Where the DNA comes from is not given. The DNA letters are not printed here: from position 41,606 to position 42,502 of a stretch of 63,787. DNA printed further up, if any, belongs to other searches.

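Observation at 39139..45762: Methyltransferase / lysine-free small protein / SNF2 helicase cassette that fits no described defence family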

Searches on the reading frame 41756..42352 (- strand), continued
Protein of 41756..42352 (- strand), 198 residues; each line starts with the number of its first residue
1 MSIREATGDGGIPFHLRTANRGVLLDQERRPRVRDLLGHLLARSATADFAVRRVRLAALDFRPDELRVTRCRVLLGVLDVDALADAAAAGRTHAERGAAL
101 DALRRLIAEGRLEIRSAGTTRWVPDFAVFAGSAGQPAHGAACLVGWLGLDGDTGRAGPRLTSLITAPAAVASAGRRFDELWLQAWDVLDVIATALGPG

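Call 92: find_encoding_contigs(protein=P0327, flank=10000, max_places=1)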
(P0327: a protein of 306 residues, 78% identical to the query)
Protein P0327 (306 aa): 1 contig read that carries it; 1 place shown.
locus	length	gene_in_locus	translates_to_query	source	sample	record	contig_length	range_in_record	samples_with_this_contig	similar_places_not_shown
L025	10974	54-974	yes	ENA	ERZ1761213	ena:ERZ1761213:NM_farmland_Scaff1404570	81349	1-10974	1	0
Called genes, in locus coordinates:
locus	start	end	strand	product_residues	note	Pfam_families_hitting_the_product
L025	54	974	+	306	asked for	PF01619:Pro_dh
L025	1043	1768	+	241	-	PF02517:Rce1-like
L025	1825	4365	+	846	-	PF00521:DNA_topoisoIV, PF03989:DNA_gyraseA_C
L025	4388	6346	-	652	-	PF00069:Pkinase, PF07714:PK_Tyr_Ser-Thr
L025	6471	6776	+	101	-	PF07883:Cupin_2, PF02311:AraC_binding (weak)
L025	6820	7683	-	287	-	PF00561:Abhydrolase_1, PF12146:Hydrolase_4, PF12697:Abhydrolase_6, PF03096:Ndr (faint), PF06821:Ser_hydrolase (faint), PF08386:Abhydrolase_4 (weak)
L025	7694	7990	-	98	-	PF01883:FeS_assembly_P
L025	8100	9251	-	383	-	PF00027:cNMP_binding, PF07228:SpoIIE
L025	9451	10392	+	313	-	PF12706:Lactamase_B_2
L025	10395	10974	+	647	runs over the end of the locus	PF00656:Peptidase_C14, PF14326:DUF4384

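Call 93: find_encoding_contigs(protein=P0400, flank=10000, max_places=1)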
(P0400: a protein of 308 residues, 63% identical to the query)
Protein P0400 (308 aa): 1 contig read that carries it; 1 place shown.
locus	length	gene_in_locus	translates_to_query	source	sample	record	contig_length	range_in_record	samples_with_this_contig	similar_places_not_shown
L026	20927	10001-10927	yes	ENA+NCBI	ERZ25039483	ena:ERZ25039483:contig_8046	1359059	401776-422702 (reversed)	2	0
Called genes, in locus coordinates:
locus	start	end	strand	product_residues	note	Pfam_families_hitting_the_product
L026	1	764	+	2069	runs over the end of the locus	PF05593:RHS_repeat (faint)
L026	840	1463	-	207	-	-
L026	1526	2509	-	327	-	-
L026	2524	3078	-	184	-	PF00004:AAA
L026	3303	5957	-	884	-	PF00176:SNF2-rel_dom (faint), PF00270:DEAD (faint), PF00271:Helicase_C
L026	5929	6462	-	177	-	-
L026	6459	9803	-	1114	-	PF02384:N6_Mtase (faint), PF20473:MmeI_Mtase (weak), PF07669:Eco57I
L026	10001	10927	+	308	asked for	PF01619:Pro_dh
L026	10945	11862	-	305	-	PF12704:MacB_PCD, PF02687:FtsX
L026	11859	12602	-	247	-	-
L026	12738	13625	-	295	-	-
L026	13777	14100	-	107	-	PF03551:PadR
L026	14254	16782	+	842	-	PF00521:DNA_topoisoIV, PF03989:DNA_gyraseA_C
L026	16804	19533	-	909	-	PF12704:MacB_PCD, PF02687:FtsX, PF12704:MacB_PCD, PF02687:FtsX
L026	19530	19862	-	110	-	PF03551:PadR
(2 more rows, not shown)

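Call 94: find_encoding_contigs(protein=P0402, flank=10000, max_places=1)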
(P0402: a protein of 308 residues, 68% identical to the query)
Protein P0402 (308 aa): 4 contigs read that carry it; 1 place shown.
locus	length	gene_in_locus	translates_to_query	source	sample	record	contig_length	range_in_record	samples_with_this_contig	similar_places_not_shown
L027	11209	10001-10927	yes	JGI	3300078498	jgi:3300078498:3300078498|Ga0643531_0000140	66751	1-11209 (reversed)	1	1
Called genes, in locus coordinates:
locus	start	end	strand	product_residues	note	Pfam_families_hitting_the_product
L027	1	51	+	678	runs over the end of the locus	PF01435:Peptidase_M48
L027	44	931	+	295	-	-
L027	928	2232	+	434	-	PF03738:GSP_synth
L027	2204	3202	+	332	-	-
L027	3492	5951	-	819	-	PF13401:AAA_22 (faint), PF00176:SNF2-rel_dom, PF00271:Helicase_C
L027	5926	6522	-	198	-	-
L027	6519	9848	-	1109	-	PF02384:N6_Mtase (faint), PF20473:MmeI_Mtase (weak), PF07669:Eco57I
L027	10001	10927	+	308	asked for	PF01619:Pro_dh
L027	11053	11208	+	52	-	?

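Call 95: find_encoding_contigs(protein=P0409, flank=10000, max_places=1)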
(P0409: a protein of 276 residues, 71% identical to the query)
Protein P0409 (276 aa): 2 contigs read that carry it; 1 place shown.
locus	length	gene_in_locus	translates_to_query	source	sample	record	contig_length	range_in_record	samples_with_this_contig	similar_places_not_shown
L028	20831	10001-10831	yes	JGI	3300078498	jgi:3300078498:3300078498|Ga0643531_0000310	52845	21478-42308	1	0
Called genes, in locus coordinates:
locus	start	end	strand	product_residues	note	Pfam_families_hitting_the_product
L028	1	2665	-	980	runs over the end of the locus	PF01590:GAF, PF13185:GAF_2, PF00989:PAS, PF08447:PAS_3, PF08448:PAS_4, PF13426:PAS_9, PF00989:PAS, PF08448:PAS_4, +8 more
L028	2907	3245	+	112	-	-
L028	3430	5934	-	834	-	PF13401:AAA_22 (faint), PF00270:DEAD (faint), PF00176:SNF2-rel_dom, PF00271:Helicase_C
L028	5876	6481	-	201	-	-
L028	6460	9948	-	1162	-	PF02384:N6_Mtase (faint), PF20473:MmeI_Mtase, PF07669:Eco57I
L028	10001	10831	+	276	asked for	PF01619:Pro_dh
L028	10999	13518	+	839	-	PF00521:DNA_topoisoIV, PF03989:DNA_gyraseA_C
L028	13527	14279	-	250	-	PF00561:Abhydrolase_1, PF12146:Hydrolase_4, PF12697:Abhydrolase_6, PF03096:Ndr (weak), PF08386:Abhydrolase_4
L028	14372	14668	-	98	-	PF01883:FeS_assembly_P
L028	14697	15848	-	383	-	PF00027:cNMP_binding, PF07228:SpoIIE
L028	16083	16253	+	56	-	PF10262:Rdx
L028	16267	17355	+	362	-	PF00365:PFK, PF01513:NAD_kinase (weak)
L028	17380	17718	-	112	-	-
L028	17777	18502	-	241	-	PF00106:adh_short, PF08659:KR, PF13561:adh_short_C2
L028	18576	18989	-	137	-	-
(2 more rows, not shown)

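Call 96: find_encoding_contigs(protein=P0415, flank=10000, max_places=1)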
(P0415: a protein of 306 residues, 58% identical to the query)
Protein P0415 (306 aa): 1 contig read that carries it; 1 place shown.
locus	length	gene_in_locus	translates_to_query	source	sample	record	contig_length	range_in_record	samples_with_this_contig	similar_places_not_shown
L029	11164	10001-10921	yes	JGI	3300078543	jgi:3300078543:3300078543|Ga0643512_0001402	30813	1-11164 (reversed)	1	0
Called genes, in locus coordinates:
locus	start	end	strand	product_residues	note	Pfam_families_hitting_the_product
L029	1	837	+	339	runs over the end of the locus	-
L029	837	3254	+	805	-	PF00226:DnaJ, PF00684:DnaJ_CXXCXGXG, PF01556:DnaJ_C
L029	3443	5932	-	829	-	PF04851:ResIII (faint), PF00270:DEAD (faint), PF00176:SNF2-rel_dom, PF00271:Helicase_C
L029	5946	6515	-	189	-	-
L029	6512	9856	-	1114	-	PF02384:N6_Mtase (faint), PF20473:MmeI_Mtase (weak), PF07669:Eco57I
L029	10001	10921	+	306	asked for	PF01619:Pro_dh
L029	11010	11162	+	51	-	?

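Call 97: find_encoding_contigs(protein=P0434, flank=10000, max_places=1)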
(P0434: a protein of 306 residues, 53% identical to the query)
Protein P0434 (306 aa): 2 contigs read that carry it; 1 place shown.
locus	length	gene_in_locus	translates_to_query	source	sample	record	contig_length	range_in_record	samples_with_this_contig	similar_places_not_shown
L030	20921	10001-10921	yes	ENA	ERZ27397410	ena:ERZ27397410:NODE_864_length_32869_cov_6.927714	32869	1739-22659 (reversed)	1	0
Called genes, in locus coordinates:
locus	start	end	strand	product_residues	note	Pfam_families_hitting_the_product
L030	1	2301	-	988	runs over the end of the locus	PF00580:UvrD-helicase, PF13245:AAA_19, PF13361:UvrD_C, PF00929:RNase_T, PF16473:Rv2179c-like (weak), PF13361:UvrD_C, PF13538:UvrD_C_2 (faint)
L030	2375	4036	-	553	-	PF04389:Peptidase_M28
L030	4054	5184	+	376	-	PF01266:DAO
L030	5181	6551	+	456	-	PF00089:Trypsin, PF13365:Trypsin_2, PF00595:PDZ (faint), PF13180:PDZ_2 (weak), PF17820:PDZ_6 (weak)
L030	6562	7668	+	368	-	-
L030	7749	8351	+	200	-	PF13618:Gluconate_2-dh3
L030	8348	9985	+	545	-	PF00732:GMC_oxred_N, PF00890:FAD_binding_2 (faint), PF01266:DAO (faint), PF13450:NAD_binding_8 (weak), PF05199:GMC_oxred_C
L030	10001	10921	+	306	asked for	PF01619:Pro_dh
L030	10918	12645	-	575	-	PF02776:TPP_enzyme_N, PF00205:TPP_enzyme_M, PF02775:TPP_enzyme_C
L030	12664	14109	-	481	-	PF00144:Beta-lactamase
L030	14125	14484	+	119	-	-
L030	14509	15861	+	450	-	PF01979:Amidohydro_1, PF12890:DHOase, PF07969:Amidohydro_3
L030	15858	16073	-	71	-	-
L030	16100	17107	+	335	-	PF03561:Allantoicase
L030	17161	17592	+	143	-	PF09349:OHCU_decarbox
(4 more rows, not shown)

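Call 98: find_encoding_contigs(protein=P0410, flank=10000, max_places=1)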
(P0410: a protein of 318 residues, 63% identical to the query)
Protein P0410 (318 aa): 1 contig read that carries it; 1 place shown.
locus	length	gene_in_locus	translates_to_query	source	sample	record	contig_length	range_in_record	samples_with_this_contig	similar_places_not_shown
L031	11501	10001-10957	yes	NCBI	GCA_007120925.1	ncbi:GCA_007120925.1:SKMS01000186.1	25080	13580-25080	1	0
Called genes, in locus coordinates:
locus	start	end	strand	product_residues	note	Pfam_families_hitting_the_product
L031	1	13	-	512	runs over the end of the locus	PF04932:Wzy_C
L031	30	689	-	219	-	-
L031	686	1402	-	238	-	PF02397:Bac_transf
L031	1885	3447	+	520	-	PF14559:TPR_19 (weak), PF13432:TPR_16 (weak)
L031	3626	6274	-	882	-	PF00176:SNF2-rel_dom, PF00271:Helicase_C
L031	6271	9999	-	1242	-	PF02384:N6_Mtase (faint), PF20473:MmeI_Mtase, PF07669:Eco57I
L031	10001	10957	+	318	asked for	PF01619:Pro_dh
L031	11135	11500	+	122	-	?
